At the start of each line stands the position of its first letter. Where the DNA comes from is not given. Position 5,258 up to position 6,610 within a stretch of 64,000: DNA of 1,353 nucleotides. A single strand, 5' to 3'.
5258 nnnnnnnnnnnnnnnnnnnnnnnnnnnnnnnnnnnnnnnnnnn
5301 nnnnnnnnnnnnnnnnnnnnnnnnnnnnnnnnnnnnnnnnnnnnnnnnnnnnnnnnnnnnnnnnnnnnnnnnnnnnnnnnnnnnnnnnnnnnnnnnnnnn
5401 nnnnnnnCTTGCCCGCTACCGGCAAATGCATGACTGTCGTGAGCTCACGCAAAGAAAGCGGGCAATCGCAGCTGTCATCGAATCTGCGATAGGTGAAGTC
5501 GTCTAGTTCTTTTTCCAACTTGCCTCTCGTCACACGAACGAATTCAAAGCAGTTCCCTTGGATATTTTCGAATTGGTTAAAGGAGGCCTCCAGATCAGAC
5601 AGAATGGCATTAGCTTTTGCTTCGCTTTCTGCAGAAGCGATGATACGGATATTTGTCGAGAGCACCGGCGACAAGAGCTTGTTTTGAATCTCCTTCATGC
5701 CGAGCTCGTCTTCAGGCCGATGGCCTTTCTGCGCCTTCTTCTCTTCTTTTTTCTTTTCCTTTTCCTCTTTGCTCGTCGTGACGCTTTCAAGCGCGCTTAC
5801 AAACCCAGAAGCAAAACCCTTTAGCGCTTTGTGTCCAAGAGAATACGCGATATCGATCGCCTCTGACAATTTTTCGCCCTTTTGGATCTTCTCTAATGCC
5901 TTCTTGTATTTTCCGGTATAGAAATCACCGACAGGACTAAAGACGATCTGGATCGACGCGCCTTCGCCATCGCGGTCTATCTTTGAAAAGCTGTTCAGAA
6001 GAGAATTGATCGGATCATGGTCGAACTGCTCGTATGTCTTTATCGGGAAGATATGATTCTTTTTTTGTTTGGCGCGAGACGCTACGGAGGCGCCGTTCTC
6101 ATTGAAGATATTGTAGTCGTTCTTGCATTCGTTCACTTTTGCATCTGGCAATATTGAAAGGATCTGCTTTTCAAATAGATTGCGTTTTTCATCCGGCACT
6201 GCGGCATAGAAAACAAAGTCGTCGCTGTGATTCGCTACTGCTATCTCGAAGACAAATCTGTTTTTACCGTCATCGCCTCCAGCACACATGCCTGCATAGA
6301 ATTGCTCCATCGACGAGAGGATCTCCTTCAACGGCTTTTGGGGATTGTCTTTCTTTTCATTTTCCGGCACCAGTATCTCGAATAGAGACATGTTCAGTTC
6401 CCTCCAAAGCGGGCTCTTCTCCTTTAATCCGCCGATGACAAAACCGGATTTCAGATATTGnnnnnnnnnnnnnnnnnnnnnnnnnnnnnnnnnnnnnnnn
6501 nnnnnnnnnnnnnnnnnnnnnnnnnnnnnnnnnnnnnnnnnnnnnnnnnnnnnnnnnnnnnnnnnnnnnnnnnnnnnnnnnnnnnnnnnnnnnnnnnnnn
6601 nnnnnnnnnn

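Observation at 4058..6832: Atypical 924-aa coupling-protein-like ATPase with a large soluble N-terminal domain of unknown function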

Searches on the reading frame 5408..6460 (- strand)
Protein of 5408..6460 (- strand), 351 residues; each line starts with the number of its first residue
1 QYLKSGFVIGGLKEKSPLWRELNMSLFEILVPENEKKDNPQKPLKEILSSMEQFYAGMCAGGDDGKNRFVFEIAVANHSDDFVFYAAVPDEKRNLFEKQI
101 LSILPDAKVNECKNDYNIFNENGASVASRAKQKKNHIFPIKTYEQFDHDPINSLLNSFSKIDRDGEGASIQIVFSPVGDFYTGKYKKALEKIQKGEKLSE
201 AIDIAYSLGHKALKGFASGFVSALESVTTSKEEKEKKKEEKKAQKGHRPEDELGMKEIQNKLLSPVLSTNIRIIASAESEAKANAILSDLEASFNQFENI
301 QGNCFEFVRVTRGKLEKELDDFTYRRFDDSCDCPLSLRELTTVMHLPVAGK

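Call 40: predict_structure(alignment_id=A2)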
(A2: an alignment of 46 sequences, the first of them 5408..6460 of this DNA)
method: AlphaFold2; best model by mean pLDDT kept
length: 351 residues; sequences in the alignment: 46
mean_pLDDT: 86.8   pTM: 0.85
mean pLDDT of the five models: 86.8, 86.3, 85.6, 85.4, 85.0
residues with pLDDT >= 90: 225; 70-90: 71; 50-70: 39; < 50: 16
segments of 3 or more residues with pLDDT < 50: 214-226
pLDDT, mean of each block of 10 residues (from residue 1): 74 84 92 66 84 93 79 93 94 94 91 93 97 97 93 93 95 94 95 90 72 46 48 61 68 94 97 98 98 98 98 97 95 97 84 40
secondary structure, 60 per line:
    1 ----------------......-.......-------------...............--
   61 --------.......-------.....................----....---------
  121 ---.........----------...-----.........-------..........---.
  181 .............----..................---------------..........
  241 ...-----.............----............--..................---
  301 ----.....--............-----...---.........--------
elements in order: H17-22 E24-30 H44-58 E69-75 E83-89 H90-103 E108-111 E124-132 H151-159 E167-176 H180-193 H198-215 H231-243 H249-261 E266-277 H280-297 E305-309 H312-323 H337-343

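Call 55: search_solved_structures(query=A2, max_evalue=1, show_alignments=2)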
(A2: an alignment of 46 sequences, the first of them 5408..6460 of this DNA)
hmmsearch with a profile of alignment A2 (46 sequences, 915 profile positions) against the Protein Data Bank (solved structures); distinct sequences matched with E-value up to 1: 18.
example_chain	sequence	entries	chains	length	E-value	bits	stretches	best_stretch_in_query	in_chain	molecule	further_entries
1gl6_A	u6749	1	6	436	5.7e-05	24.6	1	504-552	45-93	ATPASE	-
1e9r_A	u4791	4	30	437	5.7e-05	24.6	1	504-552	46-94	CONJUGAL TRANSFER PROTEIN TRWB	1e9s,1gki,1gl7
6sz9_A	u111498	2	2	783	0.00088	20.6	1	491-551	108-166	IcmO (DotL)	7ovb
2kjq_A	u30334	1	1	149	0.0078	17.5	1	502-546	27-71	DnaA-related protein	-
9x1l_A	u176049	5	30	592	0.043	15.1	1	511-551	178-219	DNA helicase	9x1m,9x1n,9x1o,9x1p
7sr2_A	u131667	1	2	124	0.093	13.9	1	806-849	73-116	Sorting nexin-25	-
9dfn_A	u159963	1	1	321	0.17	13.1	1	72-257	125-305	Radical SAM core domain-containing protein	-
9dfu_A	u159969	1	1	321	0.17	13.1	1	72-257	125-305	Radical SAM core domain-containing protein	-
5opt_t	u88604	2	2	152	0.24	12.5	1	417-464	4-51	40S ribosomal protein S15, putative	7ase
6oje_A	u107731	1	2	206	0.43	11.7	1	507-533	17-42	Leucine-rich repeat serine/threonine-protein kinase 2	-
6xaf_A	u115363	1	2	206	0.44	11.7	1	507-533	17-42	Leucine-rich repeat serine/threonine-protein kinase 2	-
6ojf_A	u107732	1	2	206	0.44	11.7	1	507-533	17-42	Leucine-rich repeat serine/threonine-protein kinase 2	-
4b3f_X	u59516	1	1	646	0.63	11.2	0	518-542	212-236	DNA-BINDING PROTEIN SMUBP-2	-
4b3g_A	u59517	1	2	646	0.66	11.1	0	518-542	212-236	DNA-BINDING PROTEIN SMUBP-2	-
5t2a_AI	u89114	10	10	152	0.76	10.9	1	417-463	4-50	uS19 | Putative 40S ribosomal protein S15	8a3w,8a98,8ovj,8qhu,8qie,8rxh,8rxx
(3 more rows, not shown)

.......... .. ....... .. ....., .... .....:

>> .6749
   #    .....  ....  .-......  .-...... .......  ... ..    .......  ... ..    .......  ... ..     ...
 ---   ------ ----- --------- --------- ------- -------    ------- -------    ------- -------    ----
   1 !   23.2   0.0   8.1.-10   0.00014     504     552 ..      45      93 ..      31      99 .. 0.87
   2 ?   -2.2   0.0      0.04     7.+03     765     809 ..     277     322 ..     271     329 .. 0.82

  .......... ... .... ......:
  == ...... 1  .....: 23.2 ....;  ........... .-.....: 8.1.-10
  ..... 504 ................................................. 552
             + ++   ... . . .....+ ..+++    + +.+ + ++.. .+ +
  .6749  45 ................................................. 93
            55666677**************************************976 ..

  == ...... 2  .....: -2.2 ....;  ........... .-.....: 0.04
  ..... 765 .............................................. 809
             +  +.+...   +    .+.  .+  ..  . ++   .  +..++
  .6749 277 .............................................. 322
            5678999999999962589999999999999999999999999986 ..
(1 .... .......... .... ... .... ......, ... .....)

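Call 62: fold_search(model_id=the predicted structure, library=pdb)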
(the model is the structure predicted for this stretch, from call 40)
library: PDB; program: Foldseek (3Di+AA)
matches with E <= 10: 751; with E <= 0.001: 13
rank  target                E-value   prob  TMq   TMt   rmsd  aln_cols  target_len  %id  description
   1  7o42_A                2.8e-06  1.00  0.43  0.18   9.4       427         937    8  TrwK/VirB4unbound trimer of dimers complex (with Hcp1) from the R388 type IV secretion system determined by cryo-EM. (released 2022-06-22)
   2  7o42_E                8.9e-06  1.00  0.41  0.18  11.2       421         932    9  TrwK/VirB4unbound trimer of dimers complex (with Hcp1) from the R388 type IV secretion system determined by cryo-EM. (released 2022-06-22)
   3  8rtb_B                9.5e-06  1.00  0.41  0.25   9.0       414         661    7  Extended inner membrane complex (IMC) protomer structure (TrwM/VirB3-TrwK/VirB4-TrwI/VirB6-TrwG/VirB8-TrwE/VirB10) fro (released 2024-06-19)
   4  8rtd_h                1.3e-05  1.00  0.45  0.36   8.6       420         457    7  Stalk-Arches-IMC structure from the fully-assembled R388 type IV secretion system determined by cryo-EM. (released 2024-06-19)
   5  7o43_A                1.5e-05  1.00  0.40  0.20  10.5       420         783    7  TrwK/VirB4unbound dimer complex from R388 type IV secretion system determined by cryo-EM. (released 2022-06-22)
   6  8rtd_V                1.5e-05  1.00  0.40  0.23   8.9       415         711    7  Stalk-Arches-IMC structure from the fully-assembled R388 type IV secretion system determined by cryo-EM. (released 2024-06-19)
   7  8rtd_P                1.7e-05  1.00  0.40  0.21   9.2       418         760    8  Stalk-Arches-IMC structure from the fully-assembled R388 type IV secretion system determined by cryo-EM. (released 2024-06-19)
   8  7o41_B                7.0e-05  1.00  0.39  0.22  10.6       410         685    8  Hexameric composite model of the Inner Membrane Complex (IMC) with the Arches from the fully-assembled R388 type IV se (released 2022-06-22)
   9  8rtb_A                9.9e-05  1.00  0.38  0.21  10.3       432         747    9  Extended inner membrane complex (IMC) protomer structure (TrwM/VirB3-TrwK/VirB4-TrwI/VirB6-TrwG/VirB8-TrwE/VirB10) fro (released 2024-06-19)
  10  8rtd_O                9.9e-05  1.00  0.38  0.20  10.3       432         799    9  Stalk-Arches-IMC structure from the fully-assembled R388 type IV secretion system determined by cryo-EM. (released 2024-06-19)
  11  8rtd_T                9.9e-05  1.00  0.38  0.20  10.3       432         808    9  Stalk-Arches-IMC structure from the fully-assembled R388 type IV secretion system determined by cryo-EM. (released 2024-06-19)
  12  8rtd_g                1.1e-04  1.00  0.39  0.20  10.0       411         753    9  Stalk-Arches-IMC structure from the fully-assembled R388 type IV secretion system determined by cryo-EM. (released 2024-06-19)
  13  7o41_A                5.0e-04  1.00  0.40  0.21  10.7       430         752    8  Hexameric composite model of the Inner Membrane Complex (IMC) with the Arches from the fully-assembled R388 type IV se (released 2022-06-22)
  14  4ud8_A                4.6e-03  0.75  0.25  0.20   9.3       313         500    7  AtBBE15 (released 2015-06-10)
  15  4ud8_B                6.2e-03  0.75  0.25  0.20   9.4       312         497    8  AtBBE15 (released 2015-06-10)
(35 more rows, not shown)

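Call 82: search_protein_families(library=pfam, proteins=[window:5408-6460:-], max_evalue=10)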
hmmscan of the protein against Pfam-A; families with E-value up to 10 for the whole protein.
window:5408-6460:- (351 aa): 1 family
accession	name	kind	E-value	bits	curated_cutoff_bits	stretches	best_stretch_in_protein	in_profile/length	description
PF14038.11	YqzE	-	0.4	11.2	27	1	227-245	17-35/54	YqzE-like protein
